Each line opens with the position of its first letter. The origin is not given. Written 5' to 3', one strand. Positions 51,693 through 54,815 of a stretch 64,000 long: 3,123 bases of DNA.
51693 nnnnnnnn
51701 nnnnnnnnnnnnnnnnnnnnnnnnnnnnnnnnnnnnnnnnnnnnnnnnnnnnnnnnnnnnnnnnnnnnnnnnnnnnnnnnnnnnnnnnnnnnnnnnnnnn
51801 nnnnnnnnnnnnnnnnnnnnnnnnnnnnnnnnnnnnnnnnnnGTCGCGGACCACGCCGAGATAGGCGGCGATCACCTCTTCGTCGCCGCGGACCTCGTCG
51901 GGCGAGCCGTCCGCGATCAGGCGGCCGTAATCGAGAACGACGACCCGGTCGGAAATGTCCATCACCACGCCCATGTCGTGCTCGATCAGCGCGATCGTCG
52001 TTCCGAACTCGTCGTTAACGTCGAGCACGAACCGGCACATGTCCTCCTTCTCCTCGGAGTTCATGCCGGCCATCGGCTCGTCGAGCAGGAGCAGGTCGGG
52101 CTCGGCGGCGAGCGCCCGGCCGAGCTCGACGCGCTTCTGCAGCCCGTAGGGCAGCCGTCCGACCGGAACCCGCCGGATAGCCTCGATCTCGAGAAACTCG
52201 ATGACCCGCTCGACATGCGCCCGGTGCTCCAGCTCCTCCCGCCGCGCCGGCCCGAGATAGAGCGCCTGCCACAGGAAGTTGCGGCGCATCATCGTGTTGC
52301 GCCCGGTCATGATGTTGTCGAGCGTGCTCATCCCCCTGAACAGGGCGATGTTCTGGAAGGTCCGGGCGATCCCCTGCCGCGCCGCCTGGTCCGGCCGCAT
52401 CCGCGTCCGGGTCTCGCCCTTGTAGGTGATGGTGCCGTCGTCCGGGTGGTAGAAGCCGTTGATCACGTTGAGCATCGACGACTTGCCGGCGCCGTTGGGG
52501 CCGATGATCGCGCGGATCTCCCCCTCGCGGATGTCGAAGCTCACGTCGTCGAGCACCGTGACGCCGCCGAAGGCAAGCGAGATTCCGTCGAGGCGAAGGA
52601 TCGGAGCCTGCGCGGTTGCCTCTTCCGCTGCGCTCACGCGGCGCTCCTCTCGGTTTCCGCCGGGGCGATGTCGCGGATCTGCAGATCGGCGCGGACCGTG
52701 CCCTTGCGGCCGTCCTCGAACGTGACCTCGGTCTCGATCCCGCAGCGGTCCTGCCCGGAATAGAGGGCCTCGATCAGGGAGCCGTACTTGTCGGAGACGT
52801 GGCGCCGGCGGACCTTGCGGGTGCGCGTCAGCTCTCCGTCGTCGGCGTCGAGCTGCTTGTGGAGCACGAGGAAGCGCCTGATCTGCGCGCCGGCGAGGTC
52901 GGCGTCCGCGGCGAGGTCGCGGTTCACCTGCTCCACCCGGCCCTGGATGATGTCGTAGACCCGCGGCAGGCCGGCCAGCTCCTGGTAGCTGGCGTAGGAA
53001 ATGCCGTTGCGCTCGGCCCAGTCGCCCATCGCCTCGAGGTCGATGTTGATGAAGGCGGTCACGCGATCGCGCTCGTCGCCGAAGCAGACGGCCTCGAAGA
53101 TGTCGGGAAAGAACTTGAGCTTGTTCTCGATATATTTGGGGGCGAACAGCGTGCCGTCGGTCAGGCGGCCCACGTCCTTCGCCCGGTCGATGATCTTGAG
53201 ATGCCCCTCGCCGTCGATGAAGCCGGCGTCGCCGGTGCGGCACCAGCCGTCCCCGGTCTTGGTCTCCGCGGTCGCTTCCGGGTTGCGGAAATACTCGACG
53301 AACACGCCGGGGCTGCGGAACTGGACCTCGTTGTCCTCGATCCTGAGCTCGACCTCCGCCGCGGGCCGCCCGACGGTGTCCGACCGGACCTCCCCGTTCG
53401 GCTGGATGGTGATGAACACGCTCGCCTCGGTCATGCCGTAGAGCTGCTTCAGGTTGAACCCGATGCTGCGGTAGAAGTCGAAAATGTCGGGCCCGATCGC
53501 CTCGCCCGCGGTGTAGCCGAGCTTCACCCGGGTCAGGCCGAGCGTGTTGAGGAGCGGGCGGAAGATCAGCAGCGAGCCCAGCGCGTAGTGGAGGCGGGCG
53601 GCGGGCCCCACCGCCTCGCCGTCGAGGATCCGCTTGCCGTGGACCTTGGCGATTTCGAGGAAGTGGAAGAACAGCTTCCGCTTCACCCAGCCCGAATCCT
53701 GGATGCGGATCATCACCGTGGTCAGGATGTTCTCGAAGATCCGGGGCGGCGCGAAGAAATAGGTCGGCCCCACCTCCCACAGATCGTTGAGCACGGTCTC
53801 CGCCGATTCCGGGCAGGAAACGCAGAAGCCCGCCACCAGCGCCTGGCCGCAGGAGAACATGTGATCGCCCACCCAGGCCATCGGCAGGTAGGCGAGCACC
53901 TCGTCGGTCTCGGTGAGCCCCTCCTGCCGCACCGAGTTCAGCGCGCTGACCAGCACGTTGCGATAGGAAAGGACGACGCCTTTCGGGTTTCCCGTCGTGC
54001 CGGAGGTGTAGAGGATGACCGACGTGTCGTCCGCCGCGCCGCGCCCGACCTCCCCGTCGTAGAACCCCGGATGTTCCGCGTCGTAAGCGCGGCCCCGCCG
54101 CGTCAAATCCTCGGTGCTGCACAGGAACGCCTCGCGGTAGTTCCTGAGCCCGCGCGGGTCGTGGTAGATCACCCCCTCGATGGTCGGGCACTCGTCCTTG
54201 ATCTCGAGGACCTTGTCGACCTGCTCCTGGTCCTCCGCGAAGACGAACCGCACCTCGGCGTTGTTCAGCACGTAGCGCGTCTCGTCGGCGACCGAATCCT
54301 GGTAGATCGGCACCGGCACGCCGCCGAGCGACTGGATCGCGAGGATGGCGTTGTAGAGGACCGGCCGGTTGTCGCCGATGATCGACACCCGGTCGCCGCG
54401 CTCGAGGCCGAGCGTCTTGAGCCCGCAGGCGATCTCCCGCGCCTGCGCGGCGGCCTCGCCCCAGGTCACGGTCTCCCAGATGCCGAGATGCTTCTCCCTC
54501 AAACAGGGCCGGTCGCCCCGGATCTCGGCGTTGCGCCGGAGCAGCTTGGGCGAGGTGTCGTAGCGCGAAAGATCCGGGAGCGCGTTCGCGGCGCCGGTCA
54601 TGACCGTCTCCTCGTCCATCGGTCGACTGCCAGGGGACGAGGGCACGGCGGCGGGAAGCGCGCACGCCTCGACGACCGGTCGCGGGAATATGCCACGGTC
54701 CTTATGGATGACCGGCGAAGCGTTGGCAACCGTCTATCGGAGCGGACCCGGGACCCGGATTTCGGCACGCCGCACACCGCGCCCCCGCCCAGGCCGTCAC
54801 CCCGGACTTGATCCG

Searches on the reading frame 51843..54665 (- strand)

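Call 63: search_protein_families(library=pfam, proteins=[window:51843-54665:-], max_evalue=0.001)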
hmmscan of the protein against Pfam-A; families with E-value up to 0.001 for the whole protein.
window:51843-54665:- (941 aa): 2 families
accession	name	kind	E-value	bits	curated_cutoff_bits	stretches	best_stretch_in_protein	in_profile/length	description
PF00005.33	ABC_tran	-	1.3e-29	104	25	1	705-866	1-137/137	ABC transporter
PF12399.14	BCA_ABC_TP_C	-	1.8e-10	40.6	25.5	1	915-938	1-24/27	Branched-chain amino acid ATP-binding cassette transporter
